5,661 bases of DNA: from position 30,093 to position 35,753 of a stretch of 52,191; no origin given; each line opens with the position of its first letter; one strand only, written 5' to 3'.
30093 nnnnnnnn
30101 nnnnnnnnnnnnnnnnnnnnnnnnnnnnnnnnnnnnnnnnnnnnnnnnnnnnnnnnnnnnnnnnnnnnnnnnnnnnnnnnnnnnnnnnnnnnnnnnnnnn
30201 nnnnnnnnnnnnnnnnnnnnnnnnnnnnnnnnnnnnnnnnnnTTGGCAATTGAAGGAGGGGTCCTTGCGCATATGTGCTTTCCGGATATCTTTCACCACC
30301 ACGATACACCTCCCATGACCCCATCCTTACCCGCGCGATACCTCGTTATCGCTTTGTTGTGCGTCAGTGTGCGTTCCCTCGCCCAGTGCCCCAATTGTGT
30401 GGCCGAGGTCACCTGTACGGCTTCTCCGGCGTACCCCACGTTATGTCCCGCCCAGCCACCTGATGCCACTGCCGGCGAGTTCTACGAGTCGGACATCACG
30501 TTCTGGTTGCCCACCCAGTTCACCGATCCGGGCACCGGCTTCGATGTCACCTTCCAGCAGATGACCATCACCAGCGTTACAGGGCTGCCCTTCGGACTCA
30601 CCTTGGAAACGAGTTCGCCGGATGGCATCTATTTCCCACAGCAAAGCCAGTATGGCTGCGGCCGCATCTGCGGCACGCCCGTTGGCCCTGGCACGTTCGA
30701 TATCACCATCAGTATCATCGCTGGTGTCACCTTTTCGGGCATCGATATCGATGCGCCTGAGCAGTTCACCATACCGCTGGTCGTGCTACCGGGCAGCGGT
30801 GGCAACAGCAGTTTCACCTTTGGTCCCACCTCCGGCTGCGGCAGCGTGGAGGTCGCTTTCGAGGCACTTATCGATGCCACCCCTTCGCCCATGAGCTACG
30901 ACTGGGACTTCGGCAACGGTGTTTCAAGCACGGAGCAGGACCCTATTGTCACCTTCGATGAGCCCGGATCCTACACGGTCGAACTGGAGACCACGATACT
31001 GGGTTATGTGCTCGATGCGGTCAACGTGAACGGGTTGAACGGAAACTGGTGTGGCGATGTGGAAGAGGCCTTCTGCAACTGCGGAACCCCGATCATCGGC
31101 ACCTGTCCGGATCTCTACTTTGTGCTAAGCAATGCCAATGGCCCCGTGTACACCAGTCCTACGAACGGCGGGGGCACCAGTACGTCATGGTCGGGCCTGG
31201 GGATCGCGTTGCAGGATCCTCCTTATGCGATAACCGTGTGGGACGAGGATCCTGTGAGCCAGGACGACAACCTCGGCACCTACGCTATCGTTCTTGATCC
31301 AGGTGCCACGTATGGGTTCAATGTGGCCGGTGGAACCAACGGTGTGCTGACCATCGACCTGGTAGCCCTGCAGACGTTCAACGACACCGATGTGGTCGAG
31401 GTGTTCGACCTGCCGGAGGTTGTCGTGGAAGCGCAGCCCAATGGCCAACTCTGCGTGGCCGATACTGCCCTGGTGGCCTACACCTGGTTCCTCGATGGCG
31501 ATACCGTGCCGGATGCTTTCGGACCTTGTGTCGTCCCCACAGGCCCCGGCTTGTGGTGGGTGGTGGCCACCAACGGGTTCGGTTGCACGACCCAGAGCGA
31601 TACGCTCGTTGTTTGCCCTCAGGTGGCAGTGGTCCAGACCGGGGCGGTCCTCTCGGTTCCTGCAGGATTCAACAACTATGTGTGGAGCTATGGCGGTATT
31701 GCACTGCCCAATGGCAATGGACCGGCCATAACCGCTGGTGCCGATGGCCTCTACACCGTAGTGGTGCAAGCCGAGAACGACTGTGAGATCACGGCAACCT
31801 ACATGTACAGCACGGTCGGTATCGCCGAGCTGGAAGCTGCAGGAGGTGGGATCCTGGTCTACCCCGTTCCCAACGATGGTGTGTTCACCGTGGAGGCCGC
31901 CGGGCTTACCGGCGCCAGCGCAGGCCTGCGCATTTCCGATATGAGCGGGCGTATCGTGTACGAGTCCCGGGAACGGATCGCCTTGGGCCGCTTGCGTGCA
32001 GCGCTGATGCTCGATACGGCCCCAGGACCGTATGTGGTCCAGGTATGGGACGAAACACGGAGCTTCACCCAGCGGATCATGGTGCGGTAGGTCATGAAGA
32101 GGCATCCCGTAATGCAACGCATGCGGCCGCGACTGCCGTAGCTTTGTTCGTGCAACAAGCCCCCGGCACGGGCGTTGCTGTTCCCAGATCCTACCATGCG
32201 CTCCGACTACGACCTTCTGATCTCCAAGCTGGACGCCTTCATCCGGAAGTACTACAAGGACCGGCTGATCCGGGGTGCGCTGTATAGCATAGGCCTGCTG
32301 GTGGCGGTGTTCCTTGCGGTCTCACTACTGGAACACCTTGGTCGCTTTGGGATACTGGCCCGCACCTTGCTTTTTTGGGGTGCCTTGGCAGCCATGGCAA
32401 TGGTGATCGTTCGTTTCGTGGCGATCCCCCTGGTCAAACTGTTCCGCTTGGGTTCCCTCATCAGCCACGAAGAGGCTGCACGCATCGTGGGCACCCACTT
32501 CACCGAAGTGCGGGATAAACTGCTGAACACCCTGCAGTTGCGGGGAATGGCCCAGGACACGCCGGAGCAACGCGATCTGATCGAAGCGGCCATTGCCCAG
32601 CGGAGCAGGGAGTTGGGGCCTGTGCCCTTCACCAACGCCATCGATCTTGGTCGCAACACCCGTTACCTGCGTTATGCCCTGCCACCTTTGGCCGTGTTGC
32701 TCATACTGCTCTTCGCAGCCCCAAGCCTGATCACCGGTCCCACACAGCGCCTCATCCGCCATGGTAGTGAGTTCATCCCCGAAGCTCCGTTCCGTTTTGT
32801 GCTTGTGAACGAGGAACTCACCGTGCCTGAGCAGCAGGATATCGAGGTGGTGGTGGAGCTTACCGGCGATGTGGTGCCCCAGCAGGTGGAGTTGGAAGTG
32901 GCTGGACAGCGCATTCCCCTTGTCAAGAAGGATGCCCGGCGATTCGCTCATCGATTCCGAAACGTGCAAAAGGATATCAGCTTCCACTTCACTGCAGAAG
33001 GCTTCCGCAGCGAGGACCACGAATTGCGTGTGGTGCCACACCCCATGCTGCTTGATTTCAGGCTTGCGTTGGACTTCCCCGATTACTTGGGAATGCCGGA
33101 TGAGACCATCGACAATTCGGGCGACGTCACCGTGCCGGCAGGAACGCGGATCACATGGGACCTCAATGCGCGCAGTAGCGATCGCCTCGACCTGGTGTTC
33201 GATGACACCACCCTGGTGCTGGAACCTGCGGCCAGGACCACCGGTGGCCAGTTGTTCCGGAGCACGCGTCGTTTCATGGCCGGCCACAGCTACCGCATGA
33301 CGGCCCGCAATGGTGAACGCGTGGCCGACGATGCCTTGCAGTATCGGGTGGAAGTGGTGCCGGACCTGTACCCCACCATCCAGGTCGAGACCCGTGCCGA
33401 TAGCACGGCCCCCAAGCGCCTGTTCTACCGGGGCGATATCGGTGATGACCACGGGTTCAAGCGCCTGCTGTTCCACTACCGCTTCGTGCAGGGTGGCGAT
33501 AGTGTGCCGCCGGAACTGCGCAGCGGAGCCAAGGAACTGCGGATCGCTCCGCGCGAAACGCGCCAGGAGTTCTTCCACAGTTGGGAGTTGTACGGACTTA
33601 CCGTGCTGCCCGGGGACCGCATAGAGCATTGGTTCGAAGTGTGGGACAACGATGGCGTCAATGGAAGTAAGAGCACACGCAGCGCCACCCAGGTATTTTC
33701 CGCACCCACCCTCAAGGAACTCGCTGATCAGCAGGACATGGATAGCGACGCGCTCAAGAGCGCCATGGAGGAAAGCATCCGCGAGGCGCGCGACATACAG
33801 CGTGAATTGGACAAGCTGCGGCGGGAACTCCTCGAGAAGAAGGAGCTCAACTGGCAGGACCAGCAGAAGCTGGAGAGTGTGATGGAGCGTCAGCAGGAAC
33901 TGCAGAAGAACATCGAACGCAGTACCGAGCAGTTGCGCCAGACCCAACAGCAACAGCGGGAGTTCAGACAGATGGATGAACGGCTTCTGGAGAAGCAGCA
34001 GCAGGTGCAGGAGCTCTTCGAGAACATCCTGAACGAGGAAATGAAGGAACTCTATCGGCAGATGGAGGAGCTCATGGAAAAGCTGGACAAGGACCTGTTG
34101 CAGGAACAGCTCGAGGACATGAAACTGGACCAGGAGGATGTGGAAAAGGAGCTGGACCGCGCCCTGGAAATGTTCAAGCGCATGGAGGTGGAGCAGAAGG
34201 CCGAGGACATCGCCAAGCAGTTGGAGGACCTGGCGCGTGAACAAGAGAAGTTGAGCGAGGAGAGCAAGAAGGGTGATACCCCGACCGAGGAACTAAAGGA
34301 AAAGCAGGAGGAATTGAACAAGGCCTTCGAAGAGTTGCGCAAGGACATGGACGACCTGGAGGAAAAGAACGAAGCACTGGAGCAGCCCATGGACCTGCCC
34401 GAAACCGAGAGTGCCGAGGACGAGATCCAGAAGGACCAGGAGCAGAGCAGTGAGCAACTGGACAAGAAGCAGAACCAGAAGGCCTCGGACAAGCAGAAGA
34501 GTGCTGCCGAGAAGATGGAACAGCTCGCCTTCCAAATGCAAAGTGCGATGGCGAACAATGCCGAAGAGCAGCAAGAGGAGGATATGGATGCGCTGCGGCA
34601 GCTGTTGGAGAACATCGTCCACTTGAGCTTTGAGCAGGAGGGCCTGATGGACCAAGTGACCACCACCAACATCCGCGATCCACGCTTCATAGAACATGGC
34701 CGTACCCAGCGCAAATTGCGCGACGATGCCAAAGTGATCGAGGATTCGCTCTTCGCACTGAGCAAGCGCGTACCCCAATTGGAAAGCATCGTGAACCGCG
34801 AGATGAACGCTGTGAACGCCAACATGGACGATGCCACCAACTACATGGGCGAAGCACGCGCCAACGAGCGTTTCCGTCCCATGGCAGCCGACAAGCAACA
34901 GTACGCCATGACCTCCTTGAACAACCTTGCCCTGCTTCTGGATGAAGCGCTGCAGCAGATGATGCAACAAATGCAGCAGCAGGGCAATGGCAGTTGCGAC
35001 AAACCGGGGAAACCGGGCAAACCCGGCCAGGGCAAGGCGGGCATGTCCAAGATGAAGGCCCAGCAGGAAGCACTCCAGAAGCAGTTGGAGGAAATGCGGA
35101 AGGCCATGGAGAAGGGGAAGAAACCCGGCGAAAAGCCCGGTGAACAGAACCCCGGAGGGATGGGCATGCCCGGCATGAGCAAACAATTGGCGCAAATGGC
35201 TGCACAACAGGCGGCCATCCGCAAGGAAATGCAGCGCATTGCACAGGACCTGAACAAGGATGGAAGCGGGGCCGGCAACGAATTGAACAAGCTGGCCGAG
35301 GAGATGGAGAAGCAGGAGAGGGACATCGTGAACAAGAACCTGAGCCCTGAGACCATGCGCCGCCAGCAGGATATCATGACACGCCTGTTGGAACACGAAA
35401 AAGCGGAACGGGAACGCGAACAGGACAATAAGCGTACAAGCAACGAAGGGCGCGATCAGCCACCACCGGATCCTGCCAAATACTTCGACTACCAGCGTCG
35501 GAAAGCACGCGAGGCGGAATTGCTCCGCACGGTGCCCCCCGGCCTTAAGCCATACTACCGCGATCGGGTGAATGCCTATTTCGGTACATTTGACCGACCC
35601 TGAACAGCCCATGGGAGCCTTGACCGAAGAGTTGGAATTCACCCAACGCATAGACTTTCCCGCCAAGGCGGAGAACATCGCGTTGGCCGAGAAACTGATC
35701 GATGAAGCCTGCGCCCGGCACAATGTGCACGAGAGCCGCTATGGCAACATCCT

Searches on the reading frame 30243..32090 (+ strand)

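Call 42: search_protein_families(library=pfam, proteins=[window:30243-32090:+], max_evalue=0.0001)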
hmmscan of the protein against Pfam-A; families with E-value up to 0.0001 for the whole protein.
window:30243-32090:+ (615 aa): 2 families
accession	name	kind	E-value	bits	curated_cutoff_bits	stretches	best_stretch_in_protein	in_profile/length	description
PF18911.6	PKD_4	-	3.2e-10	40.3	27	1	199-251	15-69/85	PKD domain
PF00801.26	PKD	-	2.4e-08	34.3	23.5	1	203-249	16-64/80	PKD domain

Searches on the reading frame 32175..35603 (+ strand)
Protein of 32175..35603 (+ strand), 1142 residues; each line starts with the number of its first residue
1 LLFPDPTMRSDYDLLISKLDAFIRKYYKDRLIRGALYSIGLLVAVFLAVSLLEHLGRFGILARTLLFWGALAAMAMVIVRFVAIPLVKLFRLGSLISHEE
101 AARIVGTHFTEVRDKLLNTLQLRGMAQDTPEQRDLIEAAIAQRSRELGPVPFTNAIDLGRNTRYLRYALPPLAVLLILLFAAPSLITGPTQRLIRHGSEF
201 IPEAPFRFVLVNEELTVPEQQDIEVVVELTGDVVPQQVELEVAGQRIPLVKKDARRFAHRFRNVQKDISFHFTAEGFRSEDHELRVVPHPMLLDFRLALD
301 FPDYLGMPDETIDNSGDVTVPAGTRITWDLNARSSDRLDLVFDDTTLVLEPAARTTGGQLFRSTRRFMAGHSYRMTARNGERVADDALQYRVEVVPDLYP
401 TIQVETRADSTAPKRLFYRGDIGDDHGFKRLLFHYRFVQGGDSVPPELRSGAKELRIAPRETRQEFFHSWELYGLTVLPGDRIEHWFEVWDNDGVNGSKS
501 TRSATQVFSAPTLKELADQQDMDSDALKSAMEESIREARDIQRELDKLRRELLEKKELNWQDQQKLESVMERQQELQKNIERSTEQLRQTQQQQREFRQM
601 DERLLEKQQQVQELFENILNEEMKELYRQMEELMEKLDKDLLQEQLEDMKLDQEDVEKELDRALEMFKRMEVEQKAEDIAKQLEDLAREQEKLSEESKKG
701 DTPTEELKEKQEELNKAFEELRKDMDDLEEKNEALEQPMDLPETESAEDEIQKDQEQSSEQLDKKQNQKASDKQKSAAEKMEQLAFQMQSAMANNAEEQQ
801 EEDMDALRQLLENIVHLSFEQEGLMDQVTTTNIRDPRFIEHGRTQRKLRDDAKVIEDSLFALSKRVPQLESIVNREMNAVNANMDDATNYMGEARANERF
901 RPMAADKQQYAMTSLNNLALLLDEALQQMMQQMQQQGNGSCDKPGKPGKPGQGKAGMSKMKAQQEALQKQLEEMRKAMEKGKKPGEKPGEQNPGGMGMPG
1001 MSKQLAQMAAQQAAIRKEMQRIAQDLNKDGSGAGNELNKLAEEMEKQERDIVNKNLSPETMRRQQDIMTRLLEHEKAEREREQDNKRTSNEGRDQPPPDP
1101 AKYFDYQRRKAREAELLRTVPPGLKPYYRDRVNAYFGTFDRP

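Call 42: search_protein_families(library=pfam, proteins=[window:32175-35603:+], max_evalue=0.0001)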
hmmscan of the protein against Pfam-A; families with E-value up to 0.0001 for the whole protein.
window:32175-35603:+ (1142 aa): 1 family
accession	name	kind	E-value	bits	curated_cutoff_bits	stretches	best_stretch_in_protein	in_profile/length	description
PF13779.11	DUF4175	-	1.4e-06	27.1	27.3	1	309-431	205-317/825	Domain of unknown function (DUF4175)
